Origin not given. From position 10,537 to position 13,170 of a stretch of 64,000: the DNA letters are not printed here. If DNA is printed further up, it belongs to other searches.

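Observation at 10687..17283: Atypical phosphorelay and c-di-GMP cluster wired to an orphan membrane-fusion-protein lipoprotein and a TPR lipoprotein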

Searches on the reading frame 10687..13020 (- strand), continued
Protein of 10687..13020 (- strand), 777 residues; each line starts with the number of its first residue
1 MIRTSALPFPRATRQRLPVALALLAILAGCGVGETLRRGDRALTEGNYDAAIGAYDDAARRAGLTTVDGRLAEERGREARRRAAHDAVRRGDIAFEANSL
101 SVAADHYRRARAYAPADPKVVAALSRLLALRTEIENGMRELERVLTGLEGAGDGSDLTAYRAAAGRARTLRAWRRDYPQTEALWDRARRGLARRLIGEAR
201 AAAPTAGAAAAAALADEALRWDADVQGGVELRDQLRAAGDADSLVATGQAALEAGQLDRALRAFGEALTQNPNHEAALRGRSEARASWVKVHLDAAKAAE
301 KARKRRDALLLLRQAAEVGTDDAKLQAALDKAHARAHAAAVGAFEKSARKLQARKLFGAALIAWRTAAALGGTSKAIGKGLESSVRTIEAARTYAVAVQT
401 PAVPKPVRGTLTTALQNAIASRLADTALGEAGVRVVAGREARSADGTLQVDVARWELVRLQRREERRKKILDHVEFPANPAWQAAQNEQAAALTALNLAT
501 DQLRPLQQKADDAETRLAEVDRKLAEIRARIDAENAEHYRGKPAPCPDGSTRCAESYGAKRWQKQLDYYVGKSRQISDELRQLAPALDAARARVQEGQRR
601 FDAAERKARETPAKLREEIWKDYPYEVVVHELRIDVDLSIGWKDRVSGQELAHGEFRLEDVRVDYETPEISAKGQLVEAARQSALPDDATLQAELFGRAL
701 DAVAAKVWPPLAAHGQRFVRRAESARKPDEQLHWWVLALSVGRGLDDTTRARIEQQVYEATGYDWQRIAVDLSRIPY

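Call 63: find_encoding_contigs(protein=P0025, flank=10000, max_places=2)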
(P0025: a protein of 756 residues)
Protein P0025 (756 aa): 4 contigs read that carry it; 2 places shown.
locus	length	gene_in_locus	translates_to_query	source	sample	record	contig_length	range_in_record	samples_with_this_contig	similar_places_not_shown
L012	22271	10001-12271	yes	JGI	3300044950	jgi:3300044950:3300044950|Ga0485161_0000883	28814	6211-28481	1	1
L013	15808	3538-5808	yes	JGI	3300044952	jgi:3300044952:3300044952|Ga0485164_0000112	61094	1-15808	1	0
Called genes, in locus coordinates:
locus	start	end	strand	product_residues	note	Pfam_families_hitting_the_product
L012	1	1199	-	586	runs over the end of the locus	-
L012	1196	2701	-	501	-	PF02310:B12-binding, PF04055:Radical_SAM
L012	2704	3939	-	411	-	PF01041:DegT_DnrJ_EryC1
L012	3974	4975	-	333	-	PF04055:Radical_SAM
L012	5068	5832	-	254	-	PF00977:His_biosynth, PF01207:Dus (weak), PF03060:NMO (faint)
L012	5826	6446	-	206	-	PF07685:GATase_3, PF00117:GATase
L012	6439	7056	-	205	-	PF00475:IGPD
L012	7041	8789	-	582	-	PF00155:Aminotran_1_2, PF00702:Hydrolase, PF13419:HAD_2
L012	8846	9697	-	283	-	PF01634:HisG, PF08029:HisG_C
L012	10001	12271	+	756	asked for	-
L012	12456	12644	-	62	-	-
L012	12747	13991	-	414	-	-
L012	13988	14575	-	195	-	PF01553:Acyltransferase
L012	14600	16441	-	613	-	PF01433:Peptidase_M1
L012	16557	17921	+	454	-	-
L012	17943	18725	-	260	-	PF01113:DapB_N, PF05173:DapB_C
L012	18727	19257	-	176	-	-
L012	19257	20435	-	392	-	-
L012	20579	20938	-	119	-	-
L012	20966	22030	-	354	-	PF01728:FtsJ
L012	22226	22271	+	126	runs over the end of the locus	?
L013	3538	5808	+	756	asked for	-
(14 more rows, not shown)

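Call 64: find_encoding_contigs(protein=P0032, flank=10000, max_places=2)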
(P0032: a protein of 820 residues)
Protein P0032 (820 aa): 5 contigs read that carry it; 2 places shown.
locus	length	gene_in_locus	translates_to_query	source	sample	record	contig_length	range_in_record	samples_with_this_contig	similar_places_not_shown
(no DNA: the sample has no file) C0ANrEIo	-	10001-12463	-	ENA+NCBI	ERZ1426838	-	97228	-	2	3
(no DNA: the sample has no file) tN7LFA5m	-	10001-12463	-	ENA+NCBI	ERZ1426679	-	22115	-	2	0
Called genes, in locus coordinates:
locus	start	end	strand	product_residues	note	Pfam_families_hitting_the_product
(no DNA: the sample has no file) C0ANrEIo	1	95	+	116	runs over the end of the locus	-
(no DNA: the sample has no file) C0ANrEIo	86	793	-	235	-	PF00174:Oxidored_molyb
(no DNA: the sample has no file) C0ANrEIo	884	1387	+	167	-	PF14539:DUF4442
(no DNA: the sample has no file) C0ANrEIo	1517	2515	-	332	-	PF00135:COesterase, PF20434:BD-FAE, PF07859:Abhydrolase_3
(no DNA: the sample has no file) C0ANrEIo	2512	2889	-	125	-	PF03960:ArsC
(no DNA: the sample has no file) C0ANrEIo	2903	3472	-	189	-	-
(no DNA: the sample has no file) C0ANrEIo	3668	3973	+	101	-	-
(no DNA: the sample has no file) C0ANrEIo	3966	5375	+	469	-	-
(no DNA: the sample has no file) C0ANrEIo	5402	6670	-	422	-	-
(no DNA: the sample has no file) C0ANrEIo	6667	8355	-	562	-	-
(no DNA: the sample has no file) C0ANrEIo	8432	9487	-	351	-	PF14464:Prok-JAB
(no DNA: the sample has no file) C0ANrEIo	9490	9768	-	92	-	PF02597:ThiS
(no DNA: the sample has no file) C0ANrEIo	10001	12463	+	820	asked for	-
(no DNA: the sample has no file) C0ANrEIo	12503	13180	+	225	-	PF00702:Hydrolase, PF12710:HAD, PF13419:HAD_2, PF13242:Hydrolase_like (faint)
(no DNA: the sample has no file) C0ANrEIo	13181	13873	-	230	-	-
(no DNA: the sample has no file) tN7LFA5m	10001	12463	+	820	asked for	-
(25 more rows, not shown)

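Call 65: search_protein_families(library=pfam, proteins=[L009:4845-7031:+, L009:7062-7481:+, L009:7478-8362:+, L009:8366-9895:+, L009:12584-14752:+, L009:15524-16411:+, L009:16435-18045:+, L012:10001-12271:+], max_evalue=0.1)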
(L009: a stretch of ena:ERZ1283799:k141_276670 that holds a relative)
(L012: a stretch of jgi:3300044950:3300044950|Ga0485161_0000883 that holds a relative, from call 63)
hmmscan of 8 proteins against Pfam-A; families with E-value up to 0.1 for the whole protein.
L009:4845-7031:+ (728 aa): 3 families
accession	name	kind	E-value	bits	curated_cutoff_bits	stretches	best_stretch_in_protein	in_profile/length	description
PF02518.31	HATPase_c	-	1.2e-08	35.9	26.4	1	206-316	1-107/111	Histidine kinase-, DNA gyrase B-, and HSP90-like ATPase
PF00072.30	Response_reg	-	0.00026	21.6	30.2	1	356-450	18-110/111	Response regulator receiver domain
PF00512.31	HisKA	-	0.026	15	26.9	1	116-155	22-62/66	His Kinase A (phospho-acceptor) domain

L009:7062-7481:+ (139 aa): 2 families
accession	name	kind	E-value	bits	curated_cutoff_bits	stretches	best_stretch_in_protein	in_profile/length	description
PF01627.28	Hpt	-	1.8e-08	35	24.6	1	42-124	1-83/84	Hpt domain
PF05926.16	Phage_GPL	-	0.047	14.1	27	1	104-133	23-52/139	Phage head completion protein (GPL)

L009:7478-8362:+ (294 aa): 2 families
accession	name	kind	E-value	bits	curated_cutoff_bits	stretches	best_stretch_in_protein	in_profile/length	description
PF00990.26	GGDEF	-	1e-30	107.1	23.8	1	134-289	1-160/161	Diguanylate cyclase, GGDEF domain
PF00072.30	Response_reg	-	0.0054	17.3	30.2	1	3-110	1-110/111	Response regulator receiver domain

L009:8366-9895:+ (509 aa): 2 families
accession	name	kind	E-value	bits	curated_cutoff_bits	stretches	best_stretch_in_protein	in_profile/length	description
PF13437.12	HlyD_3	-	7.5e-06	27.1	22.2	1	326-371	2-47/106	HlyD family secretion protein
PF13533.13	Biotin_lipoyl_2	-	0.00035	20.8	29.8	1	326-353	3-30/32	Biotin-lipoyl like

L009:12584-14752:+ (722 aa): 4 families
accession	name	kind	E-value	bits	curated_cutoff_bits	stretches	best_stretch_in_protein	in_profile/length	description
PF25116.1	CBM87_Agd3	-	1.1e-12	48.6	27.6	1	57-168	2-110/214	Agd3 CBM87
PF25115.1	Agd3_CE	-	1.1e-12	48.2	27.6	1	365-534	129-304/366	Agd3 deacetylase domain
PF12062.14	HSNSD-CE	-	0.00018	21.7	25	1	317-423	18-128/205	Heparan sulfate-N-deacetylase, deacetylase domain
PF01522.26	Polysacc_deac_1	-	0.0072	16.7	23.1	1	374-397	63-86/124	Polysaccharide deacetylase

L009:15524-16411:+ (295 aa): 1 family
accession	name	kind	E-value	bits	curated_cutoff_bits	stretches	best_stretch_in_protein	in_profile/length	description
PF11583.14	AurF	-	0.032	13.8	29.6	1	192-237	194-239/282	P-aminobenzoate N-oxygenase AurF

L009:16435-18045:+ (536 aa): 2 families
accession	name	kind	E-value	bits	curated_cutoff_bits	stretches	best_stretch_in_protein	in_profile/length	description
PF00150.24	Cellulase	-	0.056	13.4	23.5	1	110-251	25-160/272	Cellulase (glycosyl hydrolase family 5)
PF02449.21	Glyco_hydro_42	-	0.062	13.1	21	0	112-167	16-72/376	Beta-galactosidase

L012:10001-12271:+ (756 aa): 2 families
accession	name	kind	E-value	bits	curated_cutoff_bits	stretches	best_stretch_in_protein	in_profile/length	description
PF00515.34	TPR_1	-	0.016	15.4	27.8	0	229-252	6-29/34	Tetratricopeptide repeat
PF07719.23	TPR_2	-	0.099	13.3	27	0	227-252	4-29/34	Tetratricopeptide repeat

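Call 72: find_encoding_contigs(protein=P0021, flank=10000, max_places=1)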
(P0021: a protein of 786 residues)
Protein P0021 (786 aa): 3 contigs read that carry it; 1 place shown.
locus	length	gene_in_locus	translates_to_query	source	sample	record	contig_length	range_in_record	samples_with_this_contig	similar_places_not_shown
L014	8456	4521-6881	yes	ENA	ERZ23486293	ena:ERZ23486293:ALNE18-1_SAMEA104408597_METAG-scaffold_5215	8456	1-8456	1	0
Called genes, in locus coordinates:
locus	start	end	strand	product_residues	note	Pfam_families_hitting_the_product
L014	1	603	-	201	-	?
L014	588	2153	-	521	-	-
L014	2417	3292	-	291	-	PF01634:HisG, PF08029:HisG_C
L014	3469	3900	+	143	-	PF00072:Response_reg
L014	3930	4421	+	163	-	PF00990:GGDEF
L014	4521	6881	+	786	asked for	PF00515:TPR_1 (faint), PF13414:TPR_11 (faint)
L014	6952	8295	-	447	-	PF03190:Thioredox_DsbH, PF13098:Thioredoxin_2, PF13899:Thioredoxin_7, PF02683:DsbD_TM, PF13386:DsbD_2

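Call 73: find_encoding_contigs(protein=P0024, flank=10000, max_places=1)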
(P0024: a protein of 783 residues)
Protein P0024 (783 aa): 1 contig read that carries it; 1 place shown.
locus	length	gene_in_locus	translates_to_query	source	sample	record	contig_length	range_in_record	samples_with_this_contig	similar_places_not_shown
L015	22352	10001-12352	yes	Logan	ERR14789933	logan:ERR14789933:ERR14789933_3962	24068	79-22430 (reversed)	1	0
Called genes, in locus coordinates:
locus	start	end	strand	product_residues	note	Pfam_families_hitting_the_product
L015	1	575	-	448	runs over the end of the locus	PF08245:Mur_ligase_M, PF02875:Mur_ligase_C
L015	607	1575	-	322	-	PF00515:TPR_1 (weak)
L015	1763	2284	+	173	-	-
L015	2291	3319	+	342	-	-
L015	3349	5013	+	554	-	PF00343:Phosphorylase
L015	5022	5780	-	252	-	PF00977:His_biosynth, PF01207:Dus (faint), PF03060:NMO (faint)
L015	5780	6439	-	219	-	PF00117:GATase, PF01174:SNO (weak), PF07685:GATase_3 (weak)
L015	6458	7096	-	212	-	PF00475:IGPD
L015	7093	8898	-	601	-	PF00155:Aminotran_1_2, PF00702:Hydrolase, PF13419:HAD_2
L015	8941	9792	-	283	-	PF01634:HisG, PF08029:HisG_C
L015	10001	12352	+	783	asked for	-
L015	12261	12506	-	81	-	-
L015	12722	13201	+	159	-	-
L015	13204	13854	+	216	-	-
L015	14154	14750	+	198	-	PF00578:AhpC-TSA, PF08534:Redoxin, PF10417:1-cysPrx_C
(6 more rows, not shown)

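Call 106: find_encoding_contigs(protein=P0019, flank=8000, max_places=1)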
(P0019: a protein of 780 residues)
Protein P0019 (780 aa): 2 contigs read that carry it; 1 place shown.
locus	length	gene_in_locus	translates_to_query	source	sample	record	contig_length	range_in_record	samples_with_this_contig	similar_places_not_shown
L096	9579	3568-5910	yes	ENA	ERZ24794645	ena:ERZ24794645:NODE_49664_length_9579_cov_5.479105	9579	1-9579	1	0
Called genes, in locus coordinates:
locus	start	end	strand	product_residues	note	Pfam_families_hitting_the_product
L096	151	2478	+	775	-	PF00512:HisKA, PF02518:HATPase_c, PF01627:Hpt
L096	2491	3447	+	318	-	PF00072:Response_reg, PF00990:GGDEF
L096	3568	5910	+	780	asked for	PF13414:TPR_11 (faint)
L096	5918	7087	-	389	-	-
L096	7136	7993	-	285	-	-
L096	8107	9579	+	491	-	?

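Call 107: find_encoding_contigs(protein=P0023, flank=8000, max_places=1)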
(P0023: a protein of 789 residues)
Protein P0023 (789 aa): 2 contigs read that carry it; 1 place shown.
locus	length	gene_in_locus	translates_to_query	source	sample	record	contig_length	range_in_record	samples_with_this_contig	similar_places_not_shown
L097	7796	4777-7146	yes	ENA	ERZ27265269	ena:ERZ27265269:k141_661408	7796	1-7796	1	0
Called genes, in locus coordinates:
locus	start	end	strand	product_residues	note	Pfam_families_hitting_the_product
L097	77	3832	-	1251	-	PF00989:PAS, PF08448:PAS_4, PF13188:PAS_8 (weak), PF13426:PAS_9, PF00512:HisKA, PF02518:HATPase_c, PF00072:Response_reg, PF01627:Hpt, +1 more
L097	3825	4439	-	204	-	PF07209:DUF1415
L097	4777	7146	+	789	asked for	-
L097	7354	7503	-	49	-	-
